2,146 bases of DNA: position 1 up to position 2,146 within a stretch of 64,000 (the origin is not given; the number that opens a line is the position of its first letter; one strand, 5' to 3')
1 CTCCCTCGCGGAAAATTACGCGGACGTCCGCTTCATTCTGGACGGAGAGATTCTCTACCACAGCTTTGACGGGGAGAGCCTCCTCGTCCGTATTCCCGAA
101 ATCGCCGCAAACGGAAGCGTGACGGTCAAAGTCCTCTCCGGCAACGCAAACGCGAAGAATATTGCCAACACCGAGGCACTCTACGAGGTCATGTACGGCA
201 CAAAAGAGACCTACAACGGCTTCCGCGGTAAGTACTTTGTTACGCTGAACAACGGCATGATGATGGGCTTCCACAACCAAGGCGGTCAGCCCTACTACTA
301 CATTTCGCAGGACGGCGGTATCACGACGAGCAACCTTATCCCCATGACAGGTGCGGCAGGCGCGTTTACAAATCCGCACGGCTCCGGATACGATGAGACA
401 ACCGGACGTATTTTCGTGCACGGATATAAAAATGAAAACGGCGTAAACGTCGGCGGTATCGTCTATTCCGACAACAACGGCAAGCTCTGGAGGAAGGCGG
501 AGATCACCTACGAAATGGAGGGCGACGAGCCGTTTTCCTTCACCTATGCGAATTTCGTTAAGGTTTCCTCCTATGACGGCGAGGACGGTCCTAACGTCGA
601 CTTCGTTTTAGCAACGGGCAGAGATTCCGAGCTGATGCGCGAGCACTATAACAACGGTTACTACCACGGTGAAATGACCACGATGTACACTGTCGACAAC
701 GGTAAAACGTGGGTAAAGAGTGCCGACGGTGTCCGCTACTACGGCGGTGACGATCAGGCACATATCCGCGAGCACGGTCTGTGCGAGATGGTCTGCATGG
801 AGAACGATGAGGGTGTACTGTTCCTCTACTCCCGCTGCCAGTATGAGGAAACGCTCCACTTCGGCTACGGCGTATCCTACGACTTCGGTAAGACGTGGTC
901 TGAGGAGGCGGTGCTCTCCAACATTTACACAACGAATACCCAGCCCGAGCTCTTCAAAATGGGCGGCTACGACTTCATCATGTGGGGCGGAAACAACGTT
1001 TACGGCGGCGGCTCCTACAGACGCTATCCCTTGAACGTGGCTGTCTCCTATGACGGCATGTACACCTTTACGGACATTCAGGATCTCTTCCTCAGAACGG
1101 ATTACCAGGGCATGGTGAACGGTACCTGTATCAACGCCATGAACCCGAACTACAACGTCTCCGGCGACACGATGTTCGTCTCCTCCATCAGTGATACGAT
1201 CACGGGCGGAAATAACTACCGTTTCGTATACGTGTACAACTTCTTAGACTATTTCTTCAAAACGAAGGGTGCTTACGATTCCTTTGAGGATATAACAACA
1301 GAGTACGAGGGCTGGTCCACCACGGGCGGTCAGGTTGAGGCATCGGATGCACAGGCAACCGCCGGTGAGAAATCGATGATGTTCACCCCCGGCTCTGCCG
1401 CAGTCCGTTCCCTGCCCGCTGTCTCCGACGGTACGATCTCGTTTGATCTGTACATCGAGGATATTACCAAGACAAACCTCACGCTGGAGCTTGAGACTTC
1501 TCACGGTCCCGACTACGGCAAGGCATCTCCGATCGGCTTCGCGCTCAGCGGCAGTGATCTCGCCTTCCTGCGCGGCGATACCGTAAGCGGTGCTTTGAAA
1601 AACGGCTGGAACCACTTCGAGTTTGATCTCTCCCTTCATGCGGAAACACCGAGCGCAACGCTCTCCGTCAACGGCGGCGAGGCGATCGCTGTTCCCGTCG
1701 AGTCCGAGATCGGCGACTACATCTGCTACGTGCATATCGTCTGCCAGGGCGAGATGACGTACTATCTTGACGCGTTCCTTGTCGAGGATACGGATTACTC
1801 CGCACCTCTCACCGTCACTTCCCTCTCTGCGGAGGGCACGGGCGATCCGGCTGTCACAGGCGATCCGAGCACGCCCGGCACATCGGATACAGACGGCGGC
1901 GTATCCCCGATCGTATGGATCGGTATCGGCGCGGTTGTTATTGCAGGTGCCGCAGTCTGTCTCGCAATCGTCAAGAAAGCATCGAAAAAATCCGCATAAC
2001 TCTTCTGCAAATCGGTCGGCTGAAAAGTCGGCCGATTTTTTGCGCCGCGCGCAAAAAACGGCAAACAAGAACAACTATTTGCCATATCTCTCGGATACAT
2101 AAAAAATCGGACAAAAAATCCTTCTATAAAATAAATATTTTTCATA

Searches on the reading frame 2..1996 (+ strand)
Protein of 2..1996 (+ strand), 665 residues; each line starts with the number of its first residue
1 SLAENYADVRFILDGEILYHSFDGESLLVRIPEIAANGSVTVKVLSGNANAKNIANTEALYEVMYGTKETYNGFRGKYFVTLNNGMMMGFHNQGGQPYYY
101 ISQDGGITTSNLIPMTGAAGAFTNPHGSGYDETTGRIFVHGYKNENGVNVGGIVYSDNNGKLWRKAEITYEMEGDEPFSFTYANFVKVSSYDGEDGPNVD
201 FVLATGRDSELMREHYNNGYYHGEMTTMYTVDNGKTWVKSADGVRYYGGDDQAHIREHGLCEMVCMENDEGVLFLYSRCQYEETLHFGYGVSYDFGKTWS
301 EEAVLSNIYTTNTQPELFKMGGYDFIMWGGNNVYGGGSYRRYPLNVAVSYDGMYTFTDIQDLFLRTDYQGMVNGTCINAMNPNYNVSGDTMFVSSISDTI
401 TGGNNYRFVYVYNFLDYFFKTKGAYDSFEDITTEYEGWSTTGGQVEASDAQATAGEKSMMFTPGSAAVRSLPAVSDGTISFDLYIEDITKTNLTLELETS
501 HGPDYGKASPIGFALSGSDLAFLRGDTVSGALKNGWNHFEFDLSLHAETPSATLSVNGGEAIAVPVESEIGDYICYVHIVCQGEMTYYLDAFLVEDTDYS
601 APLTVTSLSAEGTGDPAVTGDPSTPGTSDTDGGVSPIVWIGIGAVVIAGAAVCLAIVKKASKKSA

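Call 6: search_protein_families(library=ncbifam, proteins=[window:2-1996:+], max_evalue=1)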
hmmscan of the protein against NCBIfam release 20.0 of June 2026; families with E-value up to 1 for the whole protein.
window:2-1996:+ (665 aa): 0 families

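Call 7: search_protein_families(library=pfam, proteins=[window:2-1996:+], max_evalue=0.1)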
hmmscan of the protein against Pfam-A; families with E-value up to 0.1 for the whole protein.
window:2-1996:+ (665 aa): 3 families
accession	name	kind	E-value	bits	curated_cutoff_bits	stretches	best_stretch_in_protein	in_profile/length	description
PF02012.26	BNR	-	6.2e-05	22.8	27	0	291-300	2-11/12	BNR/Asp-box repeat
PF13088.12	BNR_2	-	0.0002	21.2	31.4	1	229-362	142-254/277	BNR repeat-like domain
PF10102.14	DUF2341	-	0.011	16.6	23.4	1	28-63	32-67/84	Domain of unknown function (DUF2341)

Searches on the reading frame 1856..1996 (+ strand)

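Call 8: search_protein_families(library=ncbifam, proteins=[window:1856-1996:+], max_evalue=10)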
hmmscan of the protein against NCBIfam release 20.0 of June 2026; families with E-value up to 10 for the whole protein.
seq(47 aa): 1 family
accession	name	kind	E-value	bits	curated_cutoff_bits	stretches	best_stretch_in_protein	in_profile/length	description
TIGR03949.1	bact_IIb_cerein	subfamily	0.065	13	21.5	1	11-36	11-37/45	class IIb bacteriocin, lactobin A/cerein 7B family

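Call 9: search_protein_families(library=pfam, proteins=[window:1856-1996:+], max_evalue=10)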
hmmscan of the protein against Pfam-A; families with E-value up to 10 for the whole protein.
seq(47 aa): 1 family
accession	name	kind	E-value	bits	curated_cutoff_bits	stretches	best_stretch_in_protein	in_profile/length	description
PF10814.13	CwsA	-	0.029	15.1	26.7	1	18-44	91-117/134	Cell wall synthesis protein CwsA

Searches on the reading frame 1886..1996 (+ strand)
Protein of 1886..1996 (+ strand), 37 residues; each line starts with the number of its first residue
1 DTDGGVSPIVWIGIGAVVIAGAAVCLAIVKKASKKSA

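Call 26: search_protein_representatives(alignment_id=A1)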
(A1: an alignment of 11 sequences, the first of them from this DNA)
Query: 11 sequences, 36 profile positions. Proteins with E-value up to 0.001 (for the whole library): 40; up to 1e-10: 0; up to 1e-30: 0. The best 40 are listed.
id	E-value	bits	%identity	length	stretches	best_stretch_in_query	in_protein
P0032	6.9e-08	48.0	-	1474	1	1-36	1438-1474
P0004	1.7e-07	46.7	-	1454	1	1-36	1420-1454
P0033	2.5e-06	43.0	-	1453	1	1-36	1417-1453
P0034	8.6e-06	41.3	-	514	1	4-36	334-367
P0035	3.8e-05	39.2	-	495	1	3-34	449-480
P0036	4.8e-05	38.9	-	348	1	1-33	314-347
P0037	5.1e-05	38.8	-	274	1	2-34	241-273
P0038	8.1e-05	38.2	-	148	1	2-33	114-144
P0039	9.6e-05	37.9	-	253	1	2-35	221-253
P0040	1.0e-04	37.8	-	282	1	2-33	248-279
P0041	1.1e-04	37.7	-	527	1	4-34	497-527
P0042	1.1e-04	37.7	-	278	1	2-34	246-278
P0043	1.3e-04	37.5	-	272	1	2-34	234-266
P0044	1.6e-04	37.2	-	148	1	2-33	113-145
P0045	1.7e-04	37.2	-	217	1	1-33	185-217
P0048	2.8e-04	36.5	-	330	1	1-34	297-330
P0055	5.0e-04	35.6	-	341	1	4-35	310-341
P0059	5.9e-04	35.4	-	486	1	2-33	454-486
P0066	7.7e-04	35.0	-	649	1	5-35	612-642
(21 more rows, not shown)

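Call 32: list_cluster_members(proteins=[P0032, P0033, P0036, P0039, P0041, P0045, P0048, P0055, P0059, P0066])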
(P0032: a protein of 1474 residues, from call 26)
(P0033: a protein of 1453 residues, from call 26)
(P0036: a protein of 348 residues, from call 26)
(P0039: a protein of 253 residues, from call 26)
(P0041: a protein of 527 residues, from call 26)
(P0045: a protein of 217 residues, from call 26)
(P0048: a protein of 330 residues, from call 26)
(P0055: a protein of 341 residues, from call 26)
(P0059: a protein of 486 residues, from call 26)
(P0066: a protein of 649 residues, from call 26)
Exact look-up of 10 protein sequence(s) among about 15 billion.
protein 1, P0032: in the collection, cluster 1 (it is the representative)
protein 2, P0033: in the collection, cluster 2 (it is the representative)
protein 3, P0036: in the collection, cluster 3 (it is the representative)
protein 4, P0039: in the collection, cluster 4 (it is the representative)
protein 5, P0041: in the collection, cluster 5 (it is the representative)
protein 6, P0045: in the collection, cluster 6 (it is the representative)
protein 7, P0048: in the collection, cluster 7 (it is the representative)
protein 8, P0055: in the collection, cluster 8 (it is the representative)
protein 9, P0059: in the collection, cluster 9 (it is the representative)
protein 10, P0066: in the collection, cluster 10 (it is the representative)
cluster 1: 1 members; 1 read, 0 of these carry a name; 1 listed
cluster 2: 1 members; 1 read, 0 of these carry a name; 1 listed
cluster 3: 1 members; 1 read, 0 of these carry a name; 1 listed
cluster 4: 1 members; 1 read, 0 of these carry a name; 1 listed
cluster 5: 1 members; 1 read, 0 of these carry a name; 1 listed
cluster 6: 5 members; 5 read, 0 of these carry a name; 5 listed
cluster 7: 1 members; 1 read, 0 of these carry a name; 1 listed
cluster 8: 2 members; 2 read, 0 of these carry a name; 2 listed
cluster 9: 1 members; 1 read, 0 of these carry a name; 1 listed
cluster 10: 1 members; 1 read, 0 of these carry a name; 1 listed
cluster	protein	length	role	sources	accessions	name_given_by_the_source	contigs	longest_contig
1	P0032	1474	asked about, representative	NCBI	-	-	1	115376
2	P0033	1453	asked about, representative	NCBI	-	-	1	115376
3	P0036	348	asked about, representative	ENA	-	-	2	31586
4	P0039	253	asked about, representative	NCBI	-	-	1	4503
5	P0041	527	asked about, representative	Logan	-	-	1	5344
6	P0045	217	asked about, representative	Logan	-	-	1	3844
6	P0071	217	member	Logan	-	-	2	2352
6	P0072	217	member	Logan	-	-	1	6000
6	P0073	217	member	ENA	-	-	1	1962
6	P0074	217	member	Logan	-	-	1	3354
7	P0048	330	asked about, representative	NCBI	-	-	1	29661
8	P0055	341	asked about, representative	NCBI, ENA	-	-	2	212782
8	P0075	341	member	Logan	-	-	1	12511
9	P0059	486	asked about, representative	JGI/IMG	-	-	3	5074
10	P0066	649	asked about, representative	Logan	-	-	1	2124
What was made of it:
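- Tried and rejected: list_cluster_members (call 32).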
